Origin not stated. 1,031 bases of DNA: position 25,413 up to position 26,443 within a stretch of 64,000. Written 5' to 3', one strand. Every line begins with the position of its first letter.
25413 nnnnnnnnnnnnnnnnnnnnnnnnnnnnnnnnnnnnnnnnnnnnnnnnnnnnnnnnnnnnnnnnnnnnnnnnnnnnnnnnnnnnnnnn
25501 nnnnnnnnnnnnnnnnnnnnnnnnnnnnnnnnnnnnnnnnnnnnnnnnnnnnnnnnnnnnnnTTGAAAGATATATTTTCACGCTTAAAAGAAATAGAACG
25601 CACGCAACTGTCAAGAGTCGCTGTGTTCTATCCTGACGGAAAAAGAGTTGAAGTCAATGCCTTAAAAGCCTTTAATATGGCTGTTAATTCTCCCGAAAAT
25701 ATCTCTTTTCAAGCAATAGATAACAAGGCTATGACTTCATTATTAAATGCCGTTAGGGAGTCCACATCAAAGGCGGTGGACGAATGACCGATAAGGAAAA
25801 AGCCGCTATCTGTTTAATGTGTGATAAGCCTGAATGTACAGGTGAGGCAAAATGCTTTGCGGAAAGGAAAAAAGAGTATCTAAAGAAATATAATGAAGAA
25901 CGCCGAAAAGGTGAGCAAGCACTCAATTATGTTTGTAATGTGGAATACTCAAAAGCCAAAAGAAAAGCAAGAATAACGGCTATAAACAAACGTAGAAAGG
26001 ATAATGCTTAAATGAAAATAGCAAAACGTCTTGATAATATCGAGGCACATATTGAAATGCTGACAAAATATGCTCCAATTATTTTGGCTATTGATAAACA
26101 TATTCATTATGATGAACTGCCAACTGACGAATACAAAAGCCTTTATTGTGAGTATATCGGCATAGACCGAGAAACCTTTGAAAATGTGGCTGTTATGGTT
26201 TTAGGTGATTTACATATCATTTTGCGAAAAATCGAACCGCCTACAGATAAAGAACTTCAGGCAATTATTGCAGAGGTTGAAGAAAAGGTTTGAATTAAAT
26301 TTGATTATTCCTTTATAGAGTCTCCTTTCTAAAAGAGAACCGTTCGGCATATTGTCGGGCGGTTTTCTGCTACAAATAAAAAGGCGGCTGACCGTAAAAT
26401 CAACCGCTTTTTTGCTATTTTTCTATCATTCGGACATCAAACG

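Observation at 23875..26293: Eight translationally coupled small ORFs of unknown function as the island's only cargo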

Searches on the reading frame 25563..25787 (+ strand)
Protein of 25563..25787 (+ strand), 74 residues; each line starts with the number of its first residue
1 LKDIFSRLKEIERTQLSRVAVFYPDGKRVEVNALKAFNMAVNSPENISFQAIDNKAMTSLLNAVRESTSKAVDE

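Call 4: search_protein_families(library=pfam, max_evalue=1, proteins=[window:25563-25787:+])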
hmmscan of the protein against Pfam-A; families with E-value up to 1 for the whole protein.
window:25563-25787:+ (74 aa): 2 families
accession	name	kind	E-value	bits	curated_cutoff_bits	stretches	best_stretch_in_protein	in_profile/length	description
PF08512.18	Rttp106-like_middle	-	0.019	15.8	25.5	1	4-60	30-78/91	Histone chaperone Rttp106-like, middle domain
PF17118.11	DUF5105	-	0.042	14.1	30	1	25-70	38-83/189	Domain of unknown function (DUF5105)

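Call 5: search_protein_families(library=phrogs, max_evalue=1, proteins=[window:25563-25787:+])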
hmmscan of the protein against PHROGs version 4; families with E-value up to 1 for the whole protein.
window:25563-25787:+ (74 aa): 1 family
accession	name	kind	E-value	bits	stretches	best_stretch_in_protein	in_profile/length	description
phrog_23871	-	unknown function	0.098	13.9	1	8-31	8-32/51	-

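Call 95: search_solved_structures(query=A7, max_evalue=1)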
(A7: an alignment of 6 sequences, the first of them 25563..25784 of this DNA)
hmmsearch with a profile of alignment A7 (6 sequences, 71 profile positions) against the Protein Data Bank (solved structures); distinct sequences matched with E-value up to 1: 5.
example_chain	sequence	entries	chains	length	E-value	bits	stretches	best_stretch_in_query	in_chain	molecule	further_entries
6s5y_A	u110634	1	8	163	0.0029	20.7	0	15-32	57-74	Group B streptococcal R4 surface protein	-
28nt_G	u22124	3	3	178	0.041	17.1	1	14-68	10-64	Large ribosomal subunit protein uL6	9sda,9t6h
8yk7_A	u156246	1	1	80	0.43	13.8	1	12-31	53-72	YSIRK signal domain/LPXTG anchor domain surface protein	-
6msp_A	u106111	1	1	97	0.47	13.7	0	1-29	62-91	De novo Designed Protein Foldit3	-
8szz_I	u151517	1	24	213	0.93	12.7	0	17-62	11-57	O32-ZL4 Component B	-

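Call 101: search_protein_families(library=padloc, max_evalue=0.1, proteins=[window:25563-25784:+])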
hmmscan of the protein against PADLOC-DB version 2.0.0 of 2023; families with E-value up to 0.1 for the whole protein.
window:25563-25784:+ (74 aa): 0 families

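Call 102: search_protein_families(library=ncbifam, max_evalue=0.1, proteins=[window:25563-25784:+])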
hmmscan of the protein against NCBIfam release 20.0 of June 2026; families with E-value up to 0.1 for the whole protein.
window:25563-25784:+ (74 aa): 1 family
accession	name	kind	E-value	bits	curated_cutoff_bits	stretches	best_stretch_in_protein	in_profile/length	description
NF008145.0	PRK10896.1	equivalog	0.087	12.5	221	1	23-60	71-107/161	PTS IIA-like nitrogen regulatory protein PtsN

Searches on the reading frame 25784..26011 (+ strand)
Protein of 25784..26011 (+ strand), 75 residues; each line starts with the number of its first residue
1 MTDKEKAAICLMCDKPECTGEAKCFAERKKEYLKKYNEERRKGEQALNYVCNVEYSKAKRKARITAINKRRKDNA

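Call 4: search_protein_families(library=pfam, max_evalue=1, proteins=[window:25784-26011:+])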
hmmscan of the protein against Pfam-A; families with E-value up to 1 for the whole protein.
window:25784-26011:+ (75 aa): 0 families

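Call 5: search_protein_families(library=phrogs, max_evalue=1, proteins=[window:25784-26011:+])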
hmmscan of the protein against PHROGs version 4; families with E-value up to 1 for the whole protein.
window:25784-26011:+ (75 aa): 1 family
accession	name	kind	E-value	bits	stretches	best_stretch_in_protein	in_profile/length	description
phrog_26948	-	unknown function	0.21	12.7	1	23-38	47-62/63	-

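Call 101: search_protein_families(library=padloc, max_evalue=0.1, proteins=[window:25784-26008:+])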
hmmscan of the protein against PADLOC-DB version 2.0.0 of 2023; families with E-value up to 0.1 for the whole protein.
window:25784-26008:+ (75 aa): 0 families

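Call 102: search_protein_families(library=ncbifam, max_evalue=0.1, proteins=[window:25784-26008:+])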
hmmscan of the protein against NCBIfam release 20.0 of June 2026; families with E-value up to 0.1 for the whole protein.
window:25784-26008:+ (75 aa): 0 families

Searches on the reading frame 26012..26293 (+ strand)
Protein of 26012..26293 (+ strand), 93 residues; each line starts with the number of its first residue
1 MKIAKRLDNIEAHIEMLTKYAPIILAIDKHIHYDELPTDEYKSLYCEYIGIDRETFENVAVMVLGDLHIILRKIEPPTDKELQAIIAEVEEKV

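Call 4: search_protein_families(library=pfam, max_evalue=1, proteins=[window:26012-26293:+])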
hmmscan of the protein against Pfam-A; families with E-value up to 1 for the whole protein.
window:26012-26293:+ (93 aa): 0 families

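Call 5: search_protein_families(library=phrogs, max_evalue=1, proteins=[window:26012-26293:+])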
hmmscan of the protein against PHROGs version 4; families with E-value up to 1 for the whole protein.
window:26012-26293:+ (93 aa): 0 families

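Call 94: search_solved_structures(query=A6, max_evalue=1)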
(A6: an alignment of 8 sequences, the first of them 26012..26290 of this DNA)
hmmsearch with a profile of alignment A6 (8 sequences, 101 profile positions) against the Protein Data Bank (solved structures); distinct sequences matched with E-value up to 1: 5.
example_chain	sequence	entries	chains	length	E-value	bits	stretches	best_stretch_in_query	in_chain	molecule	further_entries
3r9j_C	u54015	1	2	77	0.62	13.7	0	34-84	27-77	Cell division topological specificity factor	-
1ev0_A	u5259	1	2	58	0.73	13.5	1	35-84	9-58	MINE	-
8rfb_A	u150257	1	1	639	0.77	13.4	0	36-89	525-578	Prolyl endopeptidase-like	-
7obm_A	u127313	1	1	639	0.82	13.3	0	36-89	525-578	Prolyl endopeptidase-like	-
9b0x_A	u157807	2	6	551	0.86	13.3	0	25-62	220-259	ATP synthase subunit alpha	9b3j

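Call 101: search_protein_families(library=padloc, max_evalue=0.1, proteins=[window:26012-26290:+])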
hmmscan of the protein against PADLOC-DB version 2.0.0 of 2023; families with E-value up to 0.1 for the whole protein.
window:26012-26290:+ (93 aa): 0 families

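Call 102: search_protein_families(library=ncbifam, max_evalue=0.1, proteins=[window:26012-26290:+])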
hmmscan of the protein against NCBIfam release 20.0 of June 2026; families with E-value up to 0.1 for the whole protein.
window:26012-26290:+ (93 aa): 0 families

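Call 110: find_related_loci(query=A6, collection=viral_contigs, flank=10000)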
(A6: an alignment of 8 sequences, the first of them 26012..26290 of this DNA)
Query A6 (93 aa) in viral_contigs; peptide patterns used: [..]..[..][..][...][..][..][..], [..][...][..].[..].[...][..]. (x = any residue, [..] = any of these).
88 stretches matched a pattern, but none encodes a relative of the query by tblastn (E <= 1e-3).
